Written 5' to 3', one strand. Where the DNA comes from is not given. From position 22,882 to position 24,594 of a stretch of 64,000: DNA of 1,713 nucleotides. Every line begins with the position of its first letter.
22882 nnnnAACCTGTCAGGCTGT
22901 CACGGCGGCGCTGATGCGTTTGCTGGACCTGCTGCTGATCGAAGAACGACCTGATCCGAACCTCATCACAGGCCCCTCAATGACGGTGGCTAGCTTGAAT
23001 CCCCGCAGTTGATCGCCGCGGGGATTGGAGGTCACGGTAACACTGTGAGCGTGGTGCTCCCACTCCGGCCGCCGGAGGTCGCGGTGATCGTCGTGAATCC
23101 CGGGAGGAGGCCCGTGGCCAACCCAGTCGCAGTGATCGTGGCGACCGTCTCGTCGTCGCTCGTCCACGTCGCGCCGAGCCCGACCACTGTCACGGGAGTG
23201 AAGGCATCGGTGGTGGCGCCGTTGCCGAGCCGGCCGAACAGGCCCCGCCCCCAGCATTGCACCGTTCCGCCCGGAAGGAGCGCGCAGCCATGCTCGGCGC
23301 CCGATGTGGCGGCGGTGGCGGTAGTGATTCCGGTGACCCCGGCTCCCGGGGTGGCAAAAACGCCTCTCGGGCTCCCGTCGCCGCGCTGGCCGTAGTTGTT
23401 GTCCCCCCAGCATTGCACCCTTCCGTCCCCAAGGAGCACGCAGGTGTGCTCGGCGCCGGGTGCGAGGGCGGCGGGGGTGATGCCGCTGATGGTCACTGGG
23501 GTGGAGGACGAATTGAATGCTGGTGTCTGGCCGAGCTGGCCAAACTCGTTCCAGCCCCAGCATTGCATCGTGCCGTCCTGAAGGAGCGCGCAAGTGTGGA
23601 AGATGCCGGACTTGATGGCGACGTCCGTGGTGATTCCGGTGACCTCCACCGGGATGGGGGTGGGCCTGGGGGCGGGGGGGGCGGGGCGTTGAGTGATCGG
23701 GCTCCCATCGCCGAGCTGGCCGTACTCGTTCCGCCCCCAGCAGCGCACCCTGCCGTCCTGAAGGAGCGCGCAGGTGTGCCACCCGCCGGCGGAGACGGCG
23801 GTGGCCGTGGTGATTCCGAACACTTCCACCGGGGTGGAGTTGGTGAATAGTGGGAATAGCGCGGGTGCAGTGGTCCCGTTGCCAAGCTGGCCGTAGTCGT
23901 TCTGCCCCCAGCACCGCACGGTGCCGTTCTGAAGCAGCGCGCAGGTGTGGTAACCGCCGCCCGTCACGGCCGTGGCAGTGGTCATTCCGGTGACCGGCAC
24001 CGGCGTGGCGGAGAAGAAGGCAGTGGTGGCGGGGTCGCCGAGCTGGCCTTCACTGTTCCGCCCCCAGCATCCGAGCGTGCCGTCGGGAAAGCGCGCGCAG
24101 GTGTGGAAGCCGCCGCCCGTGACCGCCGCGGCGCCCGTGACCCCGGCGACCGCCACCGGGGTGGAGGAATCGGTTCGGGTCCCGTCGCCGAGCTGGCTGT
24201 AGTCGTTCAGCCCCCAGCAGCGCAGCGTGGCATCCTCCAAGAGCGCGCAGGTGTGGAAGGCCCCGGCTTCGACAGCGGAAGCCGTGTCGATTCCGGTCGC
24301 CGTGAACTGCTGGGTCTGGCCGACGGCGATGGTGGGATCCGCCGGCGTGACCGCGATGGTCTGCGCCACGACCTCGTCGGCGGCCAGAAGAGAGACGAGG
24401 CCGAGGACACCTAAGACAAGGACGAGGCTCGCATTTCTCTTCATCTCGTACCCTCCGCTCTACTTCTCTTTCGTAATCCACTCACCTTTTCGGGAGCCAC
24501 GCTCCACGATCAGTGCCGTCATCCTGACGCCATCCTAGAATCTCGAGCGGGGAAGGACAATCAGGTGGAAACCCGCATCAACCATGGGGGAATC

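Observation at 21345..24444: A secreted RCC1 beta-propeller gene sits in the locus, with a partial duplicate of its 5' end 1.3 kb downstream.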

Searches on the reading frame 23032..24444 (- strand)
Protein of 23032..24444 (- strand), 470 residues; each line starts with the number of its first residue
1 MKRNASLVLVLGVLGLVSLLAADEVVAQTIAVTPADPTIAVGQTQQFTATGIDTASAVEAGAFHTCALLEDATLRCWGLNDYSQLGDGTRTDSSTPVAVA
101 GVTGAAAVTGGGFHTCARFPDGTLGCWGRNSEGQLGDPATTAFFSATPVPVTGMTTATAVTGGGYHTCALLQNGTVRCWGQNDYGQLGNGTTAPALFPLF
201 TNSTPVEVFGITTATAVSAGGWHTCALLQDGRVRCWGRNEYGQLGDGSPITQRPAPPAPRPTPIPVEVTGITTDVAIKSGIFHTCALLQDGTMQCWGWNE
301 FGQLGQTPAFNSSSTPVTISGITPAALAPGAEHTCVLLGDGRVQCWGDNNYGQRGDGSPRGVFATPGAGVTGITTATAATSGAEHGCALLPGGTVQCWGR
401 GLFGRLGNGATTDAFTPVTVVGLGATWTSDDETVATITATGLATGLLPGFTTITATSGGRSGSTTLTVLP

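Call 7: search_protein_families(library=pfam, proteins=[window:23032-24444:-], max_evalue=0.01)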
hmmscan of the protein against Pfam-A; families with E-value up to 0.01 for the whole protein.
window:23032-24444:- (470 aa): 6 families
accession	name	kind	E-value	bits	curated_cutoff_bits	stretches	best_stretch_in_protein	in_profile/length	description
PF25390.1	WD40_RLD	-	1.1e-81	275.5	150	2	158-424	34-296/363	RCC1-like domain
PF13540.12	RCC1_2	-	9.1e-70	229.3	22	7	215-243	2-30/30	Regulator of chromosome condensation (RCC1) repeat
PF00415.24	RCC1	-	2.2e-51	172.7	21.7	6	173-227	1-50/50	Regulator of chromosome condensation (RCC1) repeat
PF25384.1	Alsin_RLD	-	1.6e-16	61.1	100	0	56-100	278-318/405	Alsin RCC1-like domain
PF02368.24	Big_2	-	5.2e-11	42.8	22.8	1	426-468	37-79/79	Bacterial Ig-like domain (group 2)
PF24644.1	DUF7638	-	0.0035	17.8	27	0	172-223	35-86/106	Domain of unknown function (DUF7638)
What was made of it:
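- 23032..24444 (-): Intact RCC1/Big_2 gene (470 aa; GenBank MBI3029534.1, 'Ig-like domain-containing protein'). It has an N-terminal hydrophobic signal-like helix and one Big_2 Ig-like domain split by a seven-bladed RCC1-like propeller. Pfam: RCC1_2 x7, WD40_RLD 275 bits, Big_2 (call 7).
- On RCC1-like domain (seven-bladed propeller): intact gene 23032-24444: WD40_RLD 275.5 bits against a cut-off of 150 (call 7).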

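Call 8: find_encoding_contigs(protein=window:23032-24444:-, flank=10000, max_places=10)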
Protein window:23032-24444:- (470 aa): no gene with exactly this product is on record in the collection.

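Call 10: find_homologous_proteins(query=window:23032-24444:-, max_evalue=1e-10)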
Query window:23032-24444:- (470 aa): 7891 proteins with E <= 1e-10 among 8000 candidates; the best 120 are listed.
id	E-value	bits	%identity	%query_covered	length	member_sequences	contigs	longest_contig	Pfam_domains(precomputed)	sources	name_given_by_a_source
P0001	0.0e+0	1016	45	90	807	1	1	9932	PF00415.25,PF13540.13,PF25384.2,PF25390.2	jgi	-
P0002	1.8e-260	883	85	100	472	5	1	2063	PF00415.25,PF13540.13,PF02368.25,PF25384.2,PF25390.2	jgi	-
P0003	1.5e-243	827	47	79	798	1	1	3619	PF00415.25,PF13540.13,PF25384.2,PF25390.2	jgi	-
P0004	3.5e-235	799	39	81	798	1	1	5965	PF00415.25,PF13540.13,PF25384.2,PF25390.2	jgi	jgi:alpha-tubulin suppressor-like RCC1 family protein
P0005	4.4e-234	796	43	79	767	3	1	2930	PF00415.25,PF13540.13,PF25384.2,PF25390.2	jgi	jgi:alpha-tubulin suppressor-like RCC1 family protein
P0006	3.2e-232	790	50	78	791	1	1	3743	PF12476.14,PF00415.25,PF13540.13,PF25384.2,PF25390.2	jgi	-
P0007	2.6e-231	787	43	84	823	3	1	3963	PF00415.25,PF13540.13,PF25390.2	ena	-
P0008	8.6e-231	785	47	83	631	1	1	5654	PF00415.25,PF13540.13,PF25384.2,PF25390.2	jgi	jgi:alpha-tubulin suppressor-like RCC1 family protein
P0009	1.3e-230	784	40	79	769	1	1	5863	PF00415.25,PF13540.13,PF25384.2,PF25390.2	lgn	-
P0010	1.9e-228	777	77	99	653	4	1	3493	PF00415.25,PF18998.7,PF13540.13,PF02368.25,PF25384.2,PF26918.1,PF25390.2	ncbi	-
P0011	3.0e-228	777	47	76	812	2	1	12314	PF12476.14,PF00415.25,PF24644.2,PF13540.13,PF25384.2,PF25390.2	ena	-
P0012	5.8e-227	772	43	77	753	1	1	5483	PF00415.25,PF13540.13,PF25384.2,PF25390.2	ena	-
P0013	1.1e-226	771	44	87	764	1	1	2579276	PF12476.14,PF00415.25,PF13540.13,PF25384.2,PF25390.2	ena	-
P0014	1.2e-223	761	44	87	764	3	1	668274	PF12476.14,PF00415.25,PF13540.13,PF25384.2,PF25390.2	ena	-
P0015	1.1e-222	758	67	100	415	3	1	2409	PF00415.25,PF13540.13,PF02368.25,PF25384.2,PF25390.2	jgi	-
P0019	1.1e-219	748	73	100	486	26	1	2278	PF00415.25,PF13540.13,PF02368.25,PF25384.2,PF25390.2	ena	-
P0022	4.5e-218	743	74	100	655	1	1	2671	PF00415.25,PF18998.7,PF13540.13,PF02368.25,PF25384.2,PF25390.2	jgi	jgi:alpha-tubulin suppressor-like RCC1 family protein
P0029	3.3e-208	710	71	100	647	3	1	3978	PF00415.25,PF18998.7,PF13540.13,PF02368.25,PF25384.2,PF26918.1,PF25390.2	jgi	jgi:uncharacterized repeat protein (TIGR02543 family)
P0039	5.3e-203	693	67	100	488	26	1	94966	PF00415.25,PF13540.13,PF02368.25,PF25384.2,PF26918.1,PF25390.2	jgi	jgi:alpha-tubulin suppressor-like RCC1 family protein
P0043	5.0e-202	690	71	98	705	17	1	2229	PF00415.25,PF18998.7,PF13540.13,PF02368.25,PF25384.2,PF26918.1,PF25390.2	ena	-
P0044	6.6e-202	690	73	99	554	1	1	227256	PF00415.25,PF18998.7,PF13540.13,PF02368.25,PF25384.2,PF25390.2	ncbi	-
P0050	3.0e-199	681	67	100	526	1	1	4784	PF00415.25,PF13540.13,PF02368.25,PF25384.2,PF26918.1,PF25390.2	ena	-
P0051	7.3e-199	680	68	100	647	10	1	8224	PF00415.25,PF18998.7,PF13540.13,PF02368.25,PF25384.2,PF26918.1,PF25390.2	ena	-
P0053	5.6e-198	677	69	100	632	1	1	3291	PF00415.25,PF18998.7,PF13540.13,PF02368.25,PF25384.2,PF25390.2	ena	-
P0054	6.6e-198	677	69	100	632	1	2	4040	PF00415.25,PF18998.7,PF13540.13,PF02368.25,PF25384.2,PF25390.2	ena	-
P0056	8.7e-198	676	69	100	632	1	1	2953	PF00415.25,PF18998.7,PF13540.13,PF02368.25,PF25384.2,PF25390.2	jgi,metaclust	metaclust:\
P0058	1.1e-197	676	69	100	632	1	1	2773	PF00415.25,PF18998.7,PF13540.13,PF02368.25,PF25384.2,PF25390.2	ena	-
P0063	4.0e-197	674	69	100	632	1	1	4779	PF00415.25,PF18998.7,PF13540.13,PF02368.25,PF25384.2,PF25390.2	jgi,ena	-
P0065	1.1e-196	672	70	100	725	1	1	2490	PF00415.25,PF18998.7,PF13540.13,PF02368.25,PF25384.2,PF26918.1,PF25390.2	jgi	-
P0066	1.6e-196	672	68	100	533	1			PF00415.25,PF18998.7,PF13540.13,PF02368.25,PF25384.2,PF25390.2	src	-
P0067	5.2e-196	670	69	100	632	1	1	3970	PF00415.25,PF18998.7,PF13540.13,PF02368.25,PF25384.2,PF25390.2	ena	-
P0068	6.1e-196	670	69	100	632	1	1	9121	PF00415.25,PF18998.7,PF13540.13,PF02368.25,PF25384.2,PF25390.2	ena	-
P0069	7.7e-195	666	69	100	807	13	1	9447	PF00415.25,PF18998.7,PF13540.13,PF02368.25,PF25384.2,PF26918.1,PF25390.2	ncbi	-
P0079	1.8e-189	649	69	91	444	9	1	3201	PF00415.25,PF13540.13,PF02368.25,PF25384.2,PF26918.1,PF25390.2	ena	-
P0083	8.2e-189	647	67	100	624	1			PF00415.25,PF18998.7,PF13540.13,PF02368.25,PF25384.2,PF25390.2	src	-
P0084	1.6e-188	646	64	100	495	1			PF00415.25,PF13540.13,PF02368.25,PF25384.2,PF26918.1,PF25390.2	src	-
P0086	2.5e-188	645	66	100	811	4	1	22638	PF00415.25,PF18998.7,PF13540.13,PF02368.25,PF25384.2,PF26918.1,PF25390.2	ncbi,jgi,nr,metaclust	ncbi:MAG: hypothetical protein DMD89_04080 [Candidatus Rokuibacteriota bacterium]|nr:MAG: hypothetic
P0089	9.8e-188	643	66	100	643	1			PF00415.25,PF18998.7,PF13540.13,PF02368.25,PF25384.2,PF26918.1,PF25390.2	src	-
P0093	5.5e-187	641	65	100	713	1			PF00415.25,PF18998.7,PF13540.13,PF02368.25,PF25384.2,PF26918.1,PF25390.2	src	-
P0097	1.4e-184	633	66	100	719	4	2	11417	PF00415.25,PF18998.7,PF13540.13,PF02368.25,PF25384.2,PF26918.1,PF25390.2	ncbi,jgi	-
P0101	7.3e-184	630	65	100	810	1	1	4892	PF00415.25,PF18998.7,PF13540.13,PF02368.25,PF25384.2,PF26918.1,PF25390.2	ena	-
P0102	8.3e-184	630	66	95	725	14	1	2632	PF00415.25,PF18998.7,PF13540.13,PF02368.25,PF25384.2,PF26918.1,PF25390.2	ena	-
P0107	4.0e-183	628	51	98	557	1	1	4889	PF00415.25,PF18998.7,PF13540.13,PF02368.25,PF25384.2,PF26918.1,PF25390.2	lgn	-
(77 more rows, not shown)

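Call 11: find_encoding_contigs(protein=P0044, flank=10000, max_places=3)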
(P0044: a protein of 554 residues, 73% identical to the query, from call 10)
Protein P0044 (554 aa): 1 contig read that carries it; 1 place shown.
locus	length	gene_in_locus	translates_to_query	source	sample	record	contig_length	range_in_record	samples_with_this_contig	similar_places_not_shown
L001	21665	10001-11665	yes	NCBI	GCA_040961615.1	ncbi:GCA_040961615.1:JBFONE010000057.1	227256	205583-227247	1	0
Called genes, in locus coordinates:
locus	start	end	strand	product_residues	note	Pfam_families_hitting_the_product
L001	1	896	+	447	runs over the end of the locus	PF00501:AMP-binding, PF13193:AMP-binding_C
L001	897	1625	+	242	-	PF00583:Acetyltransf_1 (faint)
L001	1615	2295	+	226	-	PF00132:Hexapep (weak)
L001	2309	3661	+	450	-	PF00550:PP-binding (weak)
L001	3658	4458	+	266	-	PF13489:Methyltransf_23, PF08241:Methyltransf_11, PF08242:Methyltransf_12, PF13649:Methyltransf_25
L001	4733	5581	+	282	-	PF01674:Lipase_2 (faint)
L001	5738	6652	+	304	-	PF03706:LPG_synthase_TM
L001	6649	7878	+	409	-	PF02350:Epimerase_2, PF13579:Glyco_trans_4_4 (faint)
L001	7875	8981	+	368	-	PF01522:Polysacc_deac_1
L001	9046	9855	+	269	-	PF05401:NodS (weak), PF13489:Methyltransf_23, PF01209:Ubie_methyltran, PF02353:CMAS, PF13847:Methyltransf_31, PF08241:Methyltransf_11, PF08242:Methyltransf_12, PF13649:Methyltransf_25, +2 more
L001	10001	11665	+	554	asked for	PF25390:WD40_RLD, PF13540:RCC1_2, PF00415:RCC1, PF00415:RCC1, PF25390:WD40_RLD, PF13540:RCC1_2, PF00415:RCC1, PF13540:RCC1_2, +10 more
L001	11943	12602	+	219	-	PF13263:PHP_C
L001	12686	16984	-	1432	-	PF18998:Flg_new_2, PF03422:CBM_6, PF18099:CBM_35_2 (weak), PF13385:Laminin_G_3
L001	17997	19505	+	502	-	PF07833:Cu_amine_oxidN1, PF01520:Amidase_3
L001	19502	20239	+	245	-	PF01138:RNase_PH, PF03725:RNase_PH_C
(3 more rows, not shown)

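Call 12: find_encoding_contigs(protein=P0039, flank=10000, max_places=3)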
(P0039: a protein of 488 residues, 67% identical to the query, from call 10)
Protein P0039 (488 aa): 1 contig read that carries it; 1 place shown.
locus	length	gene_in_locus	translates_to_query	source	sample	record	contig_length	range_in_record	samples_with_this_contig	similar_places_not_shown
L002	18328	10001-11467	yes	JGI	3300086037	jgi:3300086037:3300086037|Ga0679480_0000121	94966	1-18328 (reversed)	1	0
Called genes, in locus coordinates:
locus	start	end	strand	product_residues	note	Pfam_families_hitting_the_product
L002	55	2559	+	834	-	-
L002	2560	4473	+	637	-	PF13231:PMT_2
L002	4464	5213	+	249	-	PF01135:PCMT (weak), PF13489:Methyltransf_23, PF13847:Methyltransf_31 (weak), PF08241:Methyltransf_11, PF08242:Methyltransf_12, PF13649:Methyltransf_25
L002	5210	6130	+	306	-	PF00561:Abhydrolase_1 (faint), PF02089:Palm_thioest (faint)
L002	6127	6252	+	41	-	-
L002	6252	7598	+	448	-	PF00501:AMP-binding, PF13193:AMP-binding_C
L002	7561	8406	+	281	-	PF02353:CMAS (weak), PF13489:Methyltransf_23, PF01209:Ubie_methyltran (weak), PF13847:Methyltransf_31, PF08241:Methyltransf_11, PF08242:Methyltransf_12, PF13649:Methyltransf_25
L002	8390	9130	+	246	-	PF00583:Acetyltransf_1 (faint)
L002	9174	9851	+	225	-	PF00132:Hexapep (weak)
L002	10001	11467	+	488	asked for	PF25390:WD40_RLD, PF13540:RCC1_2, PF00415:RCC1, PF25390:WD40_RLD, PF13540:RCC1_2, PF00415:RCC1, PF13540:RCC1_2, PF00415:RCC1, +6 more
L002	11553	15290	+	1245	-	-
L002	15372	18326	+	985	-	?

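Call 45: predict_structure(alignment_id=A4)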
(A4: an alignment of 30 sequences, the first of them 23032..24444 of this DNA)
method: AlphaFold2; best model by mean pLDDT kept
length: 470 residues; sequences in the alignment: 30
mean_pLDDT: 89.5   pTM: 0.84
mean pLDDT of the five models: 89.5, 89.4, 89.2, 87.9, 85.1
residues with pLDDT >= 90: 347; 70-90: 80; 50-70: 28; < 50: 15
segments of 3 or more residues with pLDDT < 50: 19-26, 195-198
pLDDT, mean of each block of 10 residues (from residue 1): 60 62 52 95 94 92 96 96 94 94 95 97 97 92 91 96 96 97 93 59 91 97 96 94 89 60 93 87 94 92 76 90 94 95 95 94 82 95 97 94 95 96 90 94 97 88 96
secondary structure, 60 per line:
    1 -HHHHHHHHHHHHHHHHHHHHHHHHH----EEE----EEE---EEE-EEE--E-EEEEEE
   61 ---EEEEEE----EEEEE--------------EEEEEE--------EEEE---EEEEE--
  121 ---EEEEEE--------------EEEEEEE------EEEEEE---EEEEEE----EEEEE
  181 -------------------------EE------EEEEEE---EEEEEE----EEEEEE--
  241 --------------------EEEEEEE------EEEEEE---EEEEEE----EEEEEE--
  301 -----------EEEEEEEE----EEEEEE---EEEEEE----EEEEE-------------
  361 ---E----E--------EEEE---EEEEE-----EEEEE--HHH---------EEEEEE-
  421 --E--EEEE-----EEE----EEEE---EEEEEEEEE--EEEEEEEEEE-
elements in order: H2-26 E31-33 E38-40 E44-46 E48-50 E55-60 E64-69 E74-78 E93-98 E107-110 E114-118 E124-129 E144-150 E157-162 E166-171 E176-180 E214-219 E223-228 E233-238 E261-267 E274-279 E283-288 E293-298 E312-319 E324-329 E333-338 E343-347 E378-381 E385-389 E395-399 E414-419 E426-429 E435-437 E442-445 E449-457 E460-469
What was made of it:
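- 23032..24444 (-): AlphaFold2 model pLDDT 89.5, pTM 0.84 (call 45).
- On Big_2 (PF02368): intact gene: Physical packing of the two halves is inferred from pLDDT 94-95 for residues 31-50 (call 45).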

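Call 49: fold_search(model_id=the predicted structure, library=pdb)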
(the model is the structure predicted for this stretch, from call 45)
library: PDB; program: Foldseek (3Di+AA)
matches with E <= 10: 1667; with E <= 0.001: 578
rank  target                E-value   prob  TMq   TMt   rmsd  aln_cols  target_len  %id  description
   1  6xzl                  3.7e-34  1.00  0.70  0.87   2.2       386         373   28  Arabidopsis UV-B photoreceptor UVR8 mutant D96N D107N (released 2021-01-13)
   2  4dnw_B                5.0e-34  1.00  0.70  0.87   2.1       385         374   28  Crystal structure of UVB-resistance protein UVR8 (released 2012-03-07)
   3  4nc4_A                6.6e-34  1.00  0.70  0.88   2.1       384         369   28  Crystal structure of photoreceptor AtUVR8 mutant W285F and light-induced structural changes at 120K (released 2016-10-26)
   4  4dnu                  1.9e-33  1.00  0.70  0.88   2.1       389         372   28  Crystal structure of the W285A mutant of UVB-resistance protein UVR8 (released 2012-03-07)
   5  4dnw_A                2.2e-33  1.00  0.70  0.88   2.4       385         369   28  Crystal structure of UVB-resistance protein UVR8 (released 2012-03-07)
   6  4dnv_B                2.2e-33  1.00  0.70  0.88   2.1       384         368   28  Crystal structure of the W285F mutant of UVB-resistance protein UVR8 (released 2012-03-07)
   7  8gqe_B                4.6e-33  1.00  0.70  0.85   2.1       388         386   29  Crystal structure of the W285A mutant of UVR8 in complex with RUP2 (released 2022-09-14)
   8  4d9s_A                6.9e-33  1.00  0.70  0.85   2.2       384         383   28  Crystal structure of Arabidopsis thaliana UVR8 (UV Resistance locus 8) (released 2012-04-04)
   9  6dd7_A                1.1e-32  1.00  0.70  0.89   2.6       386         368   28  Crystal structure of plant UVB photoreceptor UVR8 from in situ serial Laue diffraction (released 2018-07-18)
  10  4d9s_B                2.0e-32  1.00  0.70  0.86   2.0       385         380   28  Crystal structure of Arabidopsis thaliana UVR8 (UV Resistance locus 8) (released 2012-04-04)
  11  4dnv_A                9.0e-32  1.00  0.68  0.86   2.6       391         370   28  Crystal structure of the W285F mutant of UVB-resistance protein UVR8 (released 2012-03-07)
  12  6xzn_B                1.1e-31  1.00  0.68  0.88   2.1       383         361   28  Arabidopsis UV-B photoreceptor UVR8 mutant G101S W285A (released 2021-01-13)
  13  7vgg_B                1.3e-31  1.00  0.70  0.87   2.4       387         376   28  Cryo-EM structure of Ultraviolet-B activated UVR8 in complex with COP1 (released 2022-05-04)
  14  6xzm_A                1.6e-31  1.00  0.70  0.88   2.1       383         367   28  Arabidopsis UV-B photoreceptor UVR8 mutant D96N D107N W285A (released 2021-01-13)
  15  6xzn_A                2.0e-31  1.00  0.69  0.88   2.2       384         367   28  Arabidopsis UV-B photoreceptor UVR8 mutant G101S W285A (released 2021-01-13)
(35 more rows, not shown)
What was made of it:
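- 23032..24444 (-): Foldseek best match UVR8, E 4e-34, target TM 0.87 (call 49).
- On RCC1-like domain (seven-bladed propeller): intact gene 23032-24444: Foldseek match to UVR8 and RCC1: E 4e-34, target TM 0.87 (call 49).
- Closest known: RCC1-like domain propellers: RCC1, UVR8, HERC2 RLDs. Same: Its model superposes on UVR8 (target TM 0.87, rmsd about 2.1 A, 28% identity) and on RCC1 and HERC2 RLDs (call 49).
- Closest known: BLIP-II, the secreted beta-lactamase inhibitor protein II of Streptomyces. Same: It is a Foldseek hit at E about 4e-16 (call 49).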

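Call 63: search_protein_families(library=ncbifam, proteins=[window:23032-24444:-], max_evalue=0.001)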
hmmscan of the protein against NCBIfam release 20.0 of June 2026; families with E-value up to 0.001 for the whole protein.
window:23032-24444:- (470 aa): 0 families

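Call 66: find_encoding_contigs(protein=P0086, flank=10000, max_places=3)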
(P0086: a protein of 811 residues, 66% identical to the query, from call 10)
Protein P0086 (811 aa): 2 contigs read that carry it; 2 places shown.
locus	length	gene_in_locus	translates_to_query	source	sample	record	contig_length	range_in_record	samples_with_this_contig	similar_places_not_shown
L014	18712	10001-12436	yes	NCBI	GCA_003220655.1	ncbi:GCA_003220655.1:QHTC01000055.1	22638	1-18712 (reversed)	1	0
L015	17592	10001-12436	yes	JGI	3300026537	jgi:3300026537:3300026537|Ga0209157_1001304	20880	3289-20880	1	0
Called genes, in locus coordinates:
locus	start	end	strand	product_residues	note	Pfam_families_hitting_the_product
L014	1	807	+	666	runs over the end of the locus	-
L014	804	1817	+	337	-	PF01522:Polysacc_deac_1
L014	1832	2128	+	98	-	-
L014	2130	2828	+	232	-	PF00106:adh_short, PF01370:Epimerase (weak), PF13561:adh_short_C2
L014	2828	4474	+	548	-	PF13231:PMT_2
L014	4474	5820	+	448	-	PF00501:AMP-binding, PF13193:AMP-binding_C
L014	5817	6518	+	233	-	PF00583:Acetyltransf_1 (faint)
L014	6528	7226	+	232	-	-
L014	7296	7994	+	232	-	PF05891:Methyltransf_PK (faint), PF05401:NodS (weak), PF13489:Methyltransf_23, PF08241:Methyltransf_11, PF08242:Methyltransf_12, PF13649:Methyltransf_25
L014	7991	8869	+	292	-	PF01674:Lipase_2 (faint)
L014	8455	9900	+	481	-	PF03706:LPG_synthase_TM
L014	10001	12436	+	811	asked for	PF25390:WD40_RLD, PF13540:RCC1_2, PF00415:RCC1, PF25390:WD40_RLD, PF00415:RCC1, PF13540:RCC1_2, PF00415:RCC1, PF13540:RCC1_2, +8 more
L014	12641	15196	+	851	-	PF25778:DUF7948, PF06739:SBBP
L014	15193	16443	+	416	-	PF02350:Epimerase_2, PF13579:Glyco_trans_4_4 (weak)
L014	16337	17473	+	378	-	PF01522:Polysacc_deac_1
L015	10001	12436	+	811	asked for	PF25390:WD40_RLD, PF13540:RCC1_2, PF00415:RCC1, PF25390:WD40_RLD, PF00415:RCC1, PF13540:RCC1_2, PF00415:RCC1, PF13540:RCC1_2, +8 more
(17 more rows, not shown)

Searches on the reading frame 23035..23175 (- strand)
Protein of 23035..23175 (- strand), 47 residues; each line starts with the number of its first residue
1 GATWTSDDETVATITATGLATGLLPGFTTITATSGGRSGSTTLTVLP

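Call 50: search_protein_families(library=pfam, proteins=[window:23035-23175:-], max_evalue=1)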
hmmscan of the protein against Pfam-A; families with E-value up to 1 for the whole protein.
seq(47 aa): 1 family
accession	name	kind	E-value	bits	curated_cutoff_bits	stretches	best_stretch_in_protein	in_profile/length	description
PF02368.24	Big_2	-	4.8e-10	39.7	22.8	1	3-45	37-79/79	Bacterial Ig-like domain (group 2)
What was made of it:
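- Checked: The two 'Big_2' segments are the two halves of one Big_2 domain (call 50).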
